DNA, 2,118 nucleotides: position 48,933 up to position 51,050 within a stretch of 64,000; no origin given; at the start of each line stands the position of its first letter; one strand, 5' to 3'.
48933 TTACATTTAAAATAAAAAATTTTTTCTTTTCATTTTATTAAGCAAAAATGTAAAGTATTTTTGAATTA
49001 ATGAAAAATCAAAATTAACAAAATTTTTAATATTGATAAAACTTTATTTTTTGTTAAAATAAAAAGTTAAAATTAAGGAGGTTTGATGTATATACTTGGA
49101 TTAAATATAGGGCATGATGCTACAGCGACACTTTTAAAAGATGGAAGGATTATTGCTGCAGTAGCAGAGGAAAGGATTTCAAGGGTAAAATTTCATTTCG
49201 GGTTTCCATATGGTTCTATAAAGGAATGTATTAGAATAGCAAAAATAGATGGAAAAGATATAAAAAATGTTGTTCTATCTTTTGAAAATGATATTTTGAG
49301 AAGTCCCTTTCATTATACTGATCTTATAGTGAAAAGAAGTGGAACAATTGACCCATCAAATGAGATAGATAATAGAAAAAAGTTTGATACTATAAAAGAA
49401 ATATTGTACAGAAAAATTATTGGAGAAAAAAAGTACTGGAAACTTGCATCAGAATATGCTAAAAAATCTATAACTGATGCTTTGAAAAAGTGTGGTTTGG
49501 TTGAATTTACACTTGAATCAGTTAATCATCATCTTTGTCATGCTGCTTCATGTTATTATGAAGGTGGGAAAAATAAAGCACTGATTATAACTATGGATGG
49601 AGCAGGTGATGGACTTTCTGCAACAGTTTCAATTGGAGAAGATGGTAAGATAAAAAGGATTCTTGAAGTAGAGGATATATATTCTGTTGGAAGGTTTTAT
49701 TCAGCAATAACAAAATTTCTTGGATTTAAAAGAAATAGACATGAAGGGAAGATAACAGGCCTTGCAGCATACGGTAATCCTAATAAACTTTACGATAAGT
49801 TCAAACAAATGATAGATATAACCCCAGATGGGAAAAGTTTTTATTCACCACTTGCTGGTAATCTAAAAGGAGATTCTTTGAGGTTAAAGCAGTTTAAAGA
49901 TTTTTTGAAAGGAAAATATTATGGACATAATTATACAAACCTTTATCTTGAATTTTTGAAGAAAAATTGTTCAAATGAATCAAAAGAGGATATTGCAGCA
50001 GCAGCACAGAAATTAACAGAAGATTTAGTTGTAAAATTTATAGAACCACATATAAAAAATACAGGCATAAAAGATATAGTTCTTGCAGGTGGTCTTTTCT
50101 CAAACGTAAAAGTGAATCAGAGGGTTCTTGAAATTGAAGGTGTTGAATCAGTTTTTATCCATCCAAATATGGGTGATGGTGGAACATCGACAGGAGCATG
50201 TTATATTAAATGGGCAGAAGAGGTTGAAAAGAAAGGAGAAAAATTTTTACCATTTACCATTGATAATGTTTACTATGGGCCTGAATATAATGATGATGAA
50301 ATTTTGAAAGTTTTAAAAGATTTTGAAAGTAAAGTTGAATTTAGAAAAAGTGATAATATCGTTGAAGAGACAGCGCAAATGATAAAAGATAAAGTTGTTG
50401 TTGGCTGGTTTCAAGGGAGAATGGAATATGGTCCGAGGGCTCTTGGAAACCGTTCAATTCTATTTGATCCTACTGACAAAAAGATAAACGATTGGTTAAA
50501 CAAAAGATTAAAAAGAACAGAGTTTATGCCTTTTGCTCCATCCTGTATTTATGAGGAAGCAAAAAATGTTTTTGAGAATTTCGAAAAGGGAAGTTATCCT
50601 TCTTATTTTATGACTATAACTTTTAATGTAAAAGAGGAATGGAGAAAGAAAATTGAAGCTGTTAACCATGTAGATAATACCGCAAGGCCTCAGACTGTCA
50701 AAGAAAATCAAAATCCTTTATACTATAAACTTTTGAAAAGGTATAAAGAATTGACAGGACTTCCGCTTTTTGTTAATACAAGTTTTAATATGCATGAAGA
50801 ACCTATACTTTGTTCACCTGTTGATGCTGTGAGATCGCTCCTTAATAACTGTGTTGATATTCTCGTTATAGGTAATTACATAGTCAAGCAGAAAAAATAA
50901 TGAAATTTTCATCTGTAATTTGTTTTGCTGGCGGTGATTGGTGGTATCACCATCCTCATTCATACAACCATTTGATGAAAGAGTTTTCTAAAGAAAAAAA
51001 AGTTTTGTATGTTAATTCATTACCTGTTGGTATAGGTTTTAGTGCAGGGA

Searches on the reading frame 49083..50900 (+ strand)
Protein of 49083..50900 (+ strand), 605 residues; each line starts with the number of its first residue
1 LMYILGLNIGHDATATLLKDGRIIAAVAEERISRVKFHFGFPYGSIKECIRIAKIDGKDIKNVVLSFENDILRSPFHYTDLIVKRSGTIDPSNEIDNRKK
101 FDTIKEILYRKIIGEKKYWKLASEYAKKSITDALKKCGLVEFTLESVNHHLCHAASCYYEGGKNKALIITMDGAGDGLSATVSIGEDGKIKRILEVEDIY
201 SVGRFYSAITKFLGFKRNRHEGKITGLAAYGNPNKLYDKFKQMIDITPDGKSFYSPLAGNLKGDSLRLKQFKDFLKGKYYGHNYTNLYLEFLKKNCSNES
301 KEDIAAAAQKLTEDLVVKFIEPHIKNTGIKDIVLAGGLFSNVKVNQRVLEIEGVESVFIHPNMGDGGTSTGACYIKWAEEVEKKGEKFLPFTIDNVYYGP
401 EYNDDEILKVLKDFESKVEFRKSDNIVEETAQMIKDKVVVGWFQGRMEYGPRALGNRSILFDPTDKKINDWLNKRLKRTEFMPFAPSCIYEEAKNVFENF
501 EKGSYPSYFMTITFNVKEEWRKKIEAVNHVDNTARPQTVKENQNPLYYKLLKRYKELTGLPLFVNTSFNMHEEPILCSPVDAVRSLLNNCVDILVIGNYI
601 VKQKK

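Call 7: search_protein_families(library=pfam, proteins=[window:49083-50900:+])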
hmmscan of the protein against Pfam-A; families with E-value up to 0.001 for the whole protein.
window:49083-50900:+ (605 aa): 4 families
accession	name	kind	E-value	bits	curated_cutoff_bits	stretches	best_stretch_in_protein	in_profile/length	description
PF16861.10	Carbam_trans_C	-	6.6e-64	215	27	1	431-602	1-169/170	Carbamoyltransferase C-terminus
PF02543.21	Carbam_trans_N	-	5.7e-41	141.5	24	1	4-373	2-345/346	Carbamoyltransferase N-terminus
PF22521.2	HypF_C_2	-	1.1e-05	25.8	27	1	284-371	149-240/241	Carbamoyltransferase, Kae1-like Domain, second subdomain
PF00814.31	TsaD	-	0.0007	19.8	24.8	0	146-350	86-239/264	tRNA N6-adenosine threonylcarbamoyltransferase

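Call 32: find_homologous_proteins(query=window:49083-50900:+, max_evalue=1e-50)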
Query window:49083-50900:+ (605 aa): 7954 proteins with E <= 1e-50 among 8000 candidates; the best 120 are listed.
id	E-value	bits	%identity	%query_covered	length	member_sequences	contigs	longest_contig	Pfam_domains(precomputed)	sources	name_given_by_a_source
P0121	0.0e+0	1266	89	100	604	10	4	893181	PF02543.22,PF22521.3,PF16861.11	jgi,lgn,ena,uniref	uniref:Carbamoyltransferase n=1 Tax=candidate division WOR-3 bacterium TaxID=2052148 RepID=A0A7C3J6M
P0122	0.0e+0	1248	88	100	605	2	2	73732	PF02543.22,PF16861.11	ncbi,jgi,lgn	-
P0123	0.0e+0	1085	76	100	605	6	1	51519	PF02543.22,PF16861.11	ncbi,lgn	ncbi:MAG: carbamoyltransferase [bacterium]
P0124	0.0e+0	1062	75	100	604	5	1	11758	PF02543.22,PF16861.11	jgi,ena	-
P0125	0.0e+0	1023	73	100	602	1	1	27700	PF02543.22,PF16861.11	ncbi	-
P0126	0.0e+0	1020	71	100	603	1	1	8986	PF02543.22,PF16861.11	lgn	-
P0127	0.0e+0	1013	70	100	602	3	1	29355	PF02543.22,PF16861.11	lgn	-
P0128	2.1e-298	1009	70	100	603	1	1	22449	PF02543.22,PF16861.11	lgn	-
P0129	2.5e-282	956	77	87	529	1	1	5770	PF02543.22,PF16861.11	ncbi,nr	ncbi:TPA: hypothetical protein DCW38_08530, partial [candidate division WOR-3 bacterium]|nr:hypothet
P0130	2.7e-266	903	76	84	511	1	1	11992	PF02543.22,PF16861.11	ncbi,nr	ncbi:MAG: carbamoyltransferase N-terminal domain-containing protein, partial [bacterium]|nr:carbamoy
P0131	9.7e-221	753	55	99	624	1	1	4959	PF02543.22,PF16861.11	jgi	jgi:carbamoyltransferase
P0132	6.0e-220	750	56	99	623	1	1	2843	PF02543.22,PF16861.11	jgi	jgi:carbamoyltransferase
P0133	1.1e-217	742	55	99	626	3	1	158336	PF02543.22,PF16861.11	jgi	jgi:carbamoyltransferase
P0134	9.5e-216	736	55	99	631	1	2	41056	PF02543.22,PF16861.11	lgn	-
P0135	9.9e-216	736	54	99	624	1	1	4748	PF02543.22,PF16861.11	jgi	jgi:carbamoyltransferase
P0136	5.1e-215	734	55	99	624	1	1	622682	PF02543.22,PF16861.11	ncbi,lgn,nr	ncbi:MAG: hypothetical protein NTW14_04695 [bacterium]|nr:hypothetical protein [bacterium]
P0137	7.5e-215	733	55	99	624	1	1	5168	PF02543.22,PF16861.11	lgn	-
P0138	4.7e-213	727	54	99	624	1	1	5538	PF02543.22,PF16861.11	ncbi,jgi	jgi:carbamoyltransferase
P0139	5.6e-213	727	54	100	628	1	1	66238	PF02543.22,PF16861.11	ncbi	-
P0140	1.3e-212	726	53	99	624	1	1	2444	PF02543.22,PF16861.11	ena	-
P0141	4.8e-211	721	53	99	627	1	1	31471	PF02543.22,PF16861.11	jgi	-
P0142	6.1e-211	720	53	99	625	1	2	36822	PF02543.22,PF16861.11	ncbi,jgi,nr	ncbi:MAG: hypothetical protein C4524_05780 [Candidatus Zixiibacteriota bacterium]|nr:MAG: hypothetic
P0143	4.7e-210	717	53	99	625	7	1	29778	PF02543.22,PF16861.11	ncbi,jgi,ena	-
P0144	4.8e-210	717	53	99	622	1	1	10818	PF02543.22,PF16861.11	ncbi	ncbi:MAG: carbamoyltransferase C-terminal domain-containing protein [bacterium]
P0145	3.9e-207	708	54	99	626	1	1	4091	PF02543.22,PF16861.11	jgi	jgi:carbamoyltransferase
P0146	4.1e-207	708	52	99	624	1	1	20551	PF02543.22,PF16861.11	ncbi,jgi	jgi:carbamoyltransferase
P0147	3.6e-206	704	53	99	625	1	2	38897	PF02543.22,PF16861.11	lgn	-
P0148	5.2e-205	701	51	100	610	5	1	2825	PF02543.22,PF22521.3,PF16861.11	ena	-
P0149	2.3e-202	692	52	99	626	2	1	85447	PF02543.22,PF16861.11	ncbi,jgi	-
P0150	4.3e-201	688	52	99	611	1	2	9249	PF02543.22,PF22521.3,PF16861.11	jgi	jgi:carbamoyltransferase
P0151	1.7e-194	666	51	100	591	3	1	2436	PF02543.22,PF22521.3,PF16861.11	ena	-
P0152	1.2e-192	660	50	100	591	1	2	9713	PF02543.22,PF22521.3,PF16861.11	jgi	-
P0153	2.2e-186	639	50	100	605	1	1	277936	PF02543.22,PF00814.32,PF22521.3,PF16861.11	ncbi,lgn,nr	ncbi:MAG: carbamoyltransferase C-terminal domain-containing protein [Elusimicrobia bacterium]|nr:car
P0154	2.6e-183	629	48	99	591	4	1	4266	PF02543.22,PF22521.3,PF16861.11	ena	-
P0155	2.1e-180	619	50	100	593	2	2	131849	PF02543.22,PF22521.3,PF16861.11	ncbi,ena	-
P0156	1.5e-175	603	48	100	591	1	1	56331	PF02543.22,PF22521.3,PF16861.11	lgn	-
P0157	1.7e-175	603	47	99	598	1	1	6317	PF02543.22,PF00814.32,PF22521.3,PF16861.11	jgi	jgi:carbamoyltransferase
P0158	2.1e-172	593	45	99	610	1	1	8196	PF02543.22,PF00814.32,PF22521.3,PF16861.11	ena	-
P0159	6.6e-171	588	46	100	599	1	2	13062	PF02543.22,PF22521.3,PF16861.11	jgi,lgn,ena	-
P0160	8.9e-170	584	45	100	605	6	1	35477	PF02543.22,PF00814.32,PF22521.3,PF16861.11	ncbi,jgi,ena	-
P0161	2.1e-169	583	47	99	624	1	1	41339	PF02543.22,PF22521.3,PF16861.11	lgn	-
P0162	6.4e-169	581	47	100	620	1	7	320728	PF02543.22,PF22521.3,PF16861.11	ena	-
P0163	4.8e-168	579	47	100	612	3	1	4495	PF02543.22,PF16861.11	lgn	-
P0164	1.9e-167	577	46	99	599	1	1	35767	PF02543.22,PF22521.3,PF16861.11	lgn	-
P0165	1.2e-164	567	45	100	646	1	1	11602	PF02543.22,PF22521.3,PF16861.11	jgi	jgi:carbamoyltransferase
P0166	5.7e-164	565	46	100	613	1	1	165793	PF02543.22,PF00814.32,PF16861.11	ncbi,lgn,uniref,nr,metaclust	ncbi:carbamoyltransferase family protein [Flexithrix dorotheae]|uniref:carbamoyltransferase family p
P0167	9.9e-164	564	57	75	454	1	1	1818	PF02543.22,PF22521.3,PF16861.11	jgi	jgi:carbamoyltransferase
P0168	1.3e-163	564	45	99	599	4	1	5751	PF02543.22,PF22521.3,PF16861.11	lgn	-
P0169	1.7e-163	564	45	100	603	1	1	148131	PF02543.22,PF22521.3,PF16861.11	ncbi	ncbi:MAG: carbamoyltransferase C-terminal domain-containing protein [Candidatus Omnitrophota bacteri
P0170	4.2e-163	562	47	100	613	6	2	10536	PF02543.22,PF16861.11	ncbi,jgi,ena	jgi:carbamoyltransferase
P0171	6.2e-163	562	47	99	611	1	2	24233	PF02543.22,PF16861.11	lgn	-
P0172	1.7e-162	560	45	99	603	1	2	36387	PF02543.22,PF22521.3,PF16861.11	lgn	-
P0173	2.0e-162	560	47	100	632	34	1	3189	PF02543.22,PF16861.11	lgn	-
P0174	4.8e-162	559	46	100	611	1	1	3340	PF02543.22,PF16861.11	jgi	-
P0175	7.4e-162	558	46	99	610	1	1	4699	PF02543.22,PF00814.32,PF22521.3,PF16861.11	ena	-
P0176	1.0e-161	558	46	99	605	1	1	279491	PF02543.22,PF22521.3,PF16861.11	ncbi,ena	-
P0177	1.9e-161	557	44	99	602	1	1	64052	PF02543.22,PF00814.32,PF22521.3,PF16861.11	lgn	-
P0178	4.6e-161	556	46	99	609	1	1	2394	PF02543.22,PF22521.3,PF16861.11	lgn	-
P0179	6.6e-161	555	46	100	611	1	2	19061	PF02543.22,PF22521.3,PF16861.11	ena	-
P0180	7.1e-160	552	46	99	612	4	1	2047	PF02543.22,PF22521.3,PF16861.11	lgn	-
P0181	3.0e-159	550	45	99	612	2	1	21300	PF02543.22,PF22521.3,PF16861.11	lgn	-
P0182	3.1e-159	549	45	100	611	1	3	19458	PF02543.22,PF22521.3,PF16861.11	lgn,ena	-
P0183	3.5e-159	549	51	84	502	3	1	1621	PF02543.22,PF22521.3,PF16861.11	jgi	-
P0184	4.1e-159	549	46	99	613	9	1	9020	PF02543.22,PF22521.3,PF16861.11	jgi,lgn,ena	jgi:carbamoyltransferase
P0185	4.5e-159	549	47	100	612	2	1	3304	PF02543.22,PF22521.3,PF16861.11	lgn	-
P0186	1.2e-158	548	46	99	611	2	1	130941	PF02543.22,PF16861.11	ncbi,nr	ncbi:MAG: hypothetical protein FGM14_01125 [Flavobacteriales bacterium]|nr:hypothetical protein [Fla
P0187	2.3e-158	547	46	100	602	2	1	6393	PF02543.22,PF22521.3,PF16861.11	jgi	jgi:carbamoyltransferase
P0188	2.4e-158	547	46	100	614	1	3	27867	PF02543.22,PF16861.11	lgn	-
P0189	2.5e-158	547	46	99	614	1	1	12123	PF02543.22,PF16861.11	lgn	-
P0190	5.1e-158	545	45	100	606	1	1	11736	PF02543.22,PF16861.11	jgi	-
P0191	6.0e-158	545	44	99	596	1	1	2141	PF02543.22,PF22521.3,PF16861.11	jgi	-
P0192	9.6e-158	545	44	99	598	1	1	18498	PF02543.22,PF22521.3,PF16861.11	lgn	-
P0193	1.4e-157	544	45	99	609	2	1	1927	PF02543.22,PF22521.3,PF16861.11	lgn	-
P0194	1.8e-157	544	45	100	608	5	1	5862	PF02543.22,PF16861.11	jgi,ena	-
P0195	2.6e-157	543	44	99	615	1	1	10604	PF02543.22,PF22521.3,PF16861.11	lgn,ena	-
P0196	2.6e-157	543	45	99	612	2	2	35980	PF02543.22,PF22521.3,PF16861.11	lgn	-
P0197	2.7e-157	543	43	99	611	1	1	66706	PF02543.22,PF22521.3,PF16861.11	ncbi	-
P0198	4.1e-157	542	45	99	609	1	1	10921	PF02543.22,PF00814.32,PF22521.3,PF16861.11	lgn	-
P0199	5.1e-157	542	45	99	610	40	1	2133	PF02543.22,PF16861.11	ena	-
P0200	1.0e-156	541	45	100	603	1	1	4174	PF02543.22,PF22521.3,PF16861.11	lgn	-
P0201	1.8e-156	540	46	99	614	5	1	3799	PF02543.22,PF22521.3,PF16861.11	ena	-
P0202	1.9e-156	540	45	99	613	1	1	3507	PF02543.22,PF16861.11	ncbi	-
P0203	2.4e-156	540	45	99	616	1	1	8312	PF02543.22,PF22521.3,PF16861.11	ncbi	-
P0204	2.4e-156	540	46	99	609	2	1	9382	PF02543.22,PF00814.32,PF22521.3,PF16861.11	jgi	jgi:carbamoyltransferase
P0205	4.0e-156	539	44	100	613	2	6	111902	PF02543.22,PF22521.3,PF16861.11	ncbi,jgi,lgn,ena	-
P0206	4.1e-156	539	46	100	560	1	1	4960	PF02543.22,PF22521.3,PF16861.11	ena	-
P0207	1.6e-155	537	44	99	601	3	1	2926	PF02543.22,PF16861.11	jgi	jgi:carbamoyltransferase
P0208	1.9e-155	537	44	98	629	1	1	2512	PF02543.22,PF16861.11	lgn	-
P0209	1.9e-155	537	44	99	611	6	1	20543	PF02543.22,PF22521.3,PF16861.11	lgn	-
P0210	2.2e-155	537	44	100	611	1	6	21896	PF02543.22,PF16861.11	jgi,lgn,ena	-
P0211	4.8e-155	536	45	100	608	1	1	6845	PF02543.22,PF00814.32,PF16861.11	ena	-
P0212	5.6e-155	535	44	99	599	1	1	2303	PF02543.22,PF22521.3,PF16861.11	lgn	-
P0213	5.8e-155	535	45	97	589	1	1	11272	PF02543.22,PF22521.3,PF16861.11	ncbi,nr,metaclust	ncbi:hypothetical protein UR09_05280 [Candidatus Nitromaritima sp. SCGC AAA799-A02]|nr:hypothetical 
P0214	5.9e-155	535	46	99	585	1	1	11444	PF02543.22,PF00814.32,PF16861.11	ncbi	ncbi:MAG: carbamoyltransferase C-terminal domain-containing protein [Candidatus Methanoperedens sp.]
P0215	9.2e-155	535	45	100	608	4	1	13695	PF02543.22,PF16861.11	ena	-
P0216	1.0e-154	535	44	100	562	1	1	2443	PF02543.22,PF16861.11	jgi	jgi:carbamoyltransferase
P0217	2.1e-154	534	43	100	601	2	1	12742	PF02543.22,PF22521.3,PF16861.11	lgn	-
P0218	3.4e-154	533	44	100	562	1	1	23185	PF02543.22,PF16861.11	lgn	-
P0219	4.8e-154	532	43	99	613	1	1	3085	PF02543.22,PF22521.3,PF16861.11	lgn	-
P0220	2.9e-153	530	44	99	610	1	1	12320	PF02543.22,PF16861.11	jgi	jgi:carbamoyltransferase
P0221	4.9e-153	529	44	100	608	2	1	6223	PF02543.22,PF16861.11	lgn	-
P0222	7.1e-153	528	43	99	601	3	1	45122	PF02543.22,PF22521.3,PF16861.11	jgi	-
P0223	8.6e-153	528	45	100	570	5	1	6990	PF02543.22,PF00814.32,PF16861.11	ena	-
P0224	1.4e-152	527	43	99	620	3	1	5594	PF02543.22,PF22521.3,PF16861.11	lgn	-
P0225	1.4e-152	527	43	99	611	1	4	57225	PF02543.22,PF00814.32,PF22521.3,PF16861.11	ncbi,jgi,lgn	-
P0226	2.1e-152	527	45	100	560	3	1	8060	PF02543.22,PF16861.11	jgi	-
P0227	2.2e-152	527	43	100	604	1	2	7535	PF02543.22,PF22521.3,PF16861.11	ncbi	-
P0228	2.2e-152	527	44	100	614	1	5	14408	PF02543.22,PF22521.3,PF16861.11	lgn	-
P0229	2.4e-152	527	44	99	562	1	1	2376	PF02543.22,PF22521.3,PF16861.11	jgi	jgi:carbamoyltransferase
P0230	2.5e-152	527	44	99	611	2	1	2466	PF02543.22,PF22521.3,PF16861.11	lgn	-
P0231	4.1e-152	526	45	100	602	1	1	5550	PF02543.22,PF16861.11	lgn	-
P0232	5.1e-152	526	44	99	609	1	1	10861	PF02543.22,PF22521.3,PF16861.11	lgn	-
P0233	5.9e-152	525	44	99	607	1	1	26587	PF02543.22,PF00814.32,PF22521.3,PF16861.11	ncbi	ncbi:carbamoyltransferase [Thermodesulfobacteriota bacterium]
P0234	7.5e-152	525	43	99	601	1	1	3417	PF02543.22,PF00814.32,PF16861.11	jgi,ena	-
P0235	2.6e-151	523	55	70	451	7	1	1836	PF02543.22,PF16861.11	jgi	-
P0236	3.9e-151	523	44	100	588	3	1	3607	PF02543.22,PF16861.11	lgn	-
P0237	3.9e-151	523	44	100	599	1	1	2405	PF02543.22,PF16861.11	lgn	-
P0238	4.1e-151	523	45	99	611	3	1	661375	PF02543.22,PF22521.3,PF16861.11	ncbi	ncbi:MAG: carbamoyltransferase C-terminal domain-containing protein [Chitinophagales bacterium]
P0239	4.1e-151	523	45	100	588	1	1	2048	PF02543.22,PF00814.32,PF22521.3,PF16861.11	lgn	-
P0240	4.9e-151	522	44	99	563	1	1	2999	PF02543.22,PF16861.11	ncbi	-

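Call 33: find_encoding_contigs(protein=P0121, flank=10000, max_places=4)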
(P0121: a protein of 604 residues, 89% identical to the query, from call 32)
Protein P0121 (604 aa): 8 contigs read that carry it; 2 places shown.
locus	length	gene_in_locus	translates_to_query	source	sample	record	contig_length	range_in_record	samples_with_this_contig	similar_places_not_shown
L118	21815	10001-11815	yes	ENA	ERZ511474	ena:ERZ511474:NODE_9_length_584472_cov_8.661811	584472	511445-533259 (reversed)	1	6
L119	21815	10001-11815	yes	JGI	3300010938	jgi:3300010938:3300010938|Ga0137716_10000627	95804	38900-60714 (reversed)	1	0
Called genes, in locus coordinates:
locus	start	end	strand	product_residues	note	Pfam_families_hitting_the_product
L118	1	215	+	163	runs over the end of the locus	-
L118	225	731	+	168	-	-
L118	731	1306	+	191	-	-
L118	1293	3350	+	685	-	PF17191:RecG_wedge, PF00176:SNF2-rel_dom (weak), PF00270:DEAD, PF04851:ResIII, PF00271:Helicase_C, PF22590:Cas3-like_C_2 (weak), PF19833:RecG_dom3_C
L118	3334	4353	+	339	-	PF16125:DUF4837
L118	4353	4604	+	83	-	PF13192:Thioredoxin_3 (weak)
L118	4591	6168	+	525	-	-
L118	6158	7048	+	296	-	-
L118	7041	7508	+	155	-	PF00383:dCMP_cyt_deam_1, PF14437:MafB19-deam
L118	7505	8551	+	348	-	PF00092:VWA, PF13519:VWA_2 (weak)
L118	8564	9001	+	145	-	PF02566:OsmC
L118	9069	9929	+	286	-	PF01641:SelR, PF01625:PMSR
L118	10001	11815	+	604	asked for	PF02543:Carbam_trans_N, PF22521:HypF_C_2 (faint), PF16861:Carbam_trans_C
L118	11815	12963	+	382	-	PF13692:Glyco_trans_1_4 (faint)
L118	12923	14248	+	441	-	PF01436:NHL (weak)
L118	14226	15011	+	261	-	PF01497:Peripla_BP_2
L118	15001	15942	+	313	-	PF01032:FecCD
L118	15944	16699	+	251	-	PF02463:SMC_N (weak), PF00005:ABC_tran, PF13304:AAA_21 (weak)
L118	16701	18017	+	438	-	-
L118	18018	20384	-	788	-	PF03483:B3_4, PF03484:B5, PF17759:tRNA_synthFbeta, PF03147:FDX-ACB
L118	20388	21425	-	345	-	PF02912:Phe_tRNA-synt_N, PF01409:tRNA-synt_2d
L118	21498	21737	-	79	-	PF01037:AsnC_trans_reg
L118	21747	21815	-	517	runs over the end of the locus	PF00512:HisKA, PF02518:HATPase_c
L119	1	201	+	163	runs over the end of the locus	-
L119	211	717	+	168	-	-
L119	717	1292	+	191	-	-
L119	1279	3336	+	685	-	PF17191:RecG_wedge, PF00176:SNF2-rel_dom (weak), PF00270:DEAD, PF04851:ResIII, PF00271:Helicase_C, PF22590:Cas3-like_C_2 (weak), PF19833:RecG_dom3_C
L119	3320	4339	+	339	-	PF16125:DUF4837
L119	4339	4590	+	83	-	PF13192:Thioredoxin_3 (weak)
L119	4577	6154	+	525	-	-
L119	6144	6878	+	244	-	-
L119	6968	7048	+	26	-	-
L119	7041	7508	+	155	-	PF00383:dCMP_cyt_deam_1, PF14437:MafB19-deam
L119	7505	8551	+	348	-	PF00092:VWA, PF13519:VWA_2 (weak)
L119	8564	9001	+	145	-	PF02566:OsmC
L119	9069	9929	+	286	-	PF01641:SelR, PF01625:PMSR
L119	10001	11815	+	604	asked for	PF02543:Carbam_trans_N, PF22521:HypF_C_2 (faint), PF16861:Carbam_trans_C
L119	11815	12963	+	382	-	PF13692:Glyco_trans_1_4 (faint)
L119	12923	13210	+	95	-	-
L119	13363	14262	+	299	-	PF01436:NHL (faint)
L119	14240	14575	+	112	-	-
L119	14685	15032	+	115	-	-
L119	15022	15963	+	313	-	PF01032:FecCD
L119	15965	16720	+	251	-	PF02463:SMC_N (weak), PF00005:ABC_tran, PF13304:AAA_21 (weak)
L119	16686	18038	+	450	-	-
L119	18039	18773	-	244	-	PF17759:tRNA_synthFbeta, PF03147:FDX-ACB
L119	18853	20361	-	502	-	PF03483:B3_4, PF03484:B5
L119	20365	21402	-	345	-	PF02912:Phe_tRNA-synt_N, PF01409:tRNA-synt_2d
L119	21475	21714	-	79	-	PF01037:AsnC_trans_reg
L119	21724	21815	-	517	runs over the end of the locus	PF00512:HisKA, PF02518:HATPase_c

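Call 34: find_encoding_contigs(protein=P0122, flank=10000, max_places=3)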
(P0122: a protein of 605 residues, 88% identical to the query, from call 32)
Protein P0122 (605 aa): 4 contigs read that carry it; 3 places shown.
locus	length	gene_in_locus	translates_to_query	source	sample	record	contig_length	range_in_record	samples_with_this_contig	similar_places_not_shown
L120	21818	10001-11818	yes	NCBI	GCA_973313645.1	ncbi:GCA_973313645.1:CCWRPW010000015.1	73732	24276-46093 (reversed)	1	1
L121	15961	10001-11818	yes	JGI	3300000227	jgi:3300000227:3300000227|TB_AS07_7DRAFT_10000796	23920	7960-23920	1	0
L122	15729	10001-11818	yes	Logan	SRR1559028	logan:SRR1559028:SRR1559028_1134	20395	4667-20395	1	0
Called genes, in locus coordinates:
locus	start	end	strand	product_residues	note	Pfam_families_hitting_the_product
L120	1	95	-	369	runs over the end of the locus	PF03435:Sacchrp_dh_NADP (faint), PF16653:Sacchrp_dh_C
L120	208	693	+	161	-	-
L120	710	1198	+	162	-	-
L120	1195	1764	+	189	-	-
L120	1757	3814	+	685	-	PF17191:RecG_wedge, PF00176:SNF2-rel_dom (weak), PF22590:Cas3-like_C_2 (faint), PF00270:DEAD, PF04851:ResIII, PF00271:Helicase_C, PF19833:RecG_dom3_C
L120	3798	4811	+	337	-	PF16125:DUF4837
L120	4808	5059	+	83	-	PF13192:Thioredoxin_3 (weak)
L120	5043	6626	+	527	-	-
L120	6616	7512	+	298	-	-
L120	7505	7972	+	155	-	PF00383:dCMP_cyt_deam_1, PF14437:MafB19-deam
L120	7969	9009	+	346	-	PF00092:VWA, PF13519:VWA_2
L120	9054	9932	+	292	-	PF01641:SelR, PF01625:PMSR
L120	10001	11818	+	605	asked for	PF02543:Carbam_trans_N, PF16861:Carbam_trans_C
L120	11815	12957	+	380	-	-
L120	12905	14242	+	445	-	PF01436:NHL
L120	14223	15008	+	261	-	PF01497:Peripla_BP_2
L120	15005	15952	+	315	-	PF01032:FecCD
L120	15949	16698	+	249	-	PF02463:SMC_N, PF00005:ABC_tran, PF13304:AAA_21 (weak)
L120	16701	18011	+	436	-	PF01103:Omp85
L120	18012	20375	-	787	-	PF01588:tRNA_bind (faint), PF03483:B3_4, PF03484:B5, PF17759:tRNA_synthFbeta, PF03147:FDX-ACB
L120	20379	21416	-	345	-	PF02912:Phe_tRNA-synt_N, PF01409:tRNA-synt_2d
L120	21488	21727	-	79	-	PF01037:AsnC_trans_reg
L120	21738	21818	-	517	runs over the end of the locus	PF00512:HisKA, PF02518:HATPase_c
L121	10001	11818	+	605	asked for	PF02543:Carbam_trans_N, PF16861:Carbam_trans_C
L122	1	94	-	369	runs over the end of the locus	PF03435:Sacchrp_dh_NADP (faint), PF16653:Sacchrp_dh_C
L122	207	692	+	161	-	-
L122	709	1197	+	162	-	-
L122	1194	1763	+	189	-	-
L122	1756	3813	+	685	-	PF17191:RecG_wedge, PF00176:SNF2-rel_dom (weak), PF22590:Cas3-like_C_2 (faint), PF00270:DEAD, PF04851:ResIII, PF00271:Helicase_C, PF19833:RecG_dom3_C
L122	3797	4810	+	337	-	PF16125:DUF4837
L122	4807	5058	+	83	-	PF13192:Thioredoxin_3 (weak)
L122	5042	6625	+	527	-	-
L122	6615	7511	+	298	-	-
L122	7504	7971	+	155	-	PF00383:dCMP_cyt_deam_1, PF14437:MafB19-deam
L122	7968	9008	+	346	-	PF00092:VWA, PF13519:VWA_2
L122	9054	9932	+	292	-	PF01641:SelR, PF01625:PMSR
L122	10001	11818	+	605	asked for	PF02543:Carbam_trans_N, PF16861:Carbam_trans_C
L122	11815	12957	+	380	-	-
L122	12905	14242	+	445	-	PF01436:NHL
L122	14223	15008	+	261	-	PF01497:Peripla_BP_2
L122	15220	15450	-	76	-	-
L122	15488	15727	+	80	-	?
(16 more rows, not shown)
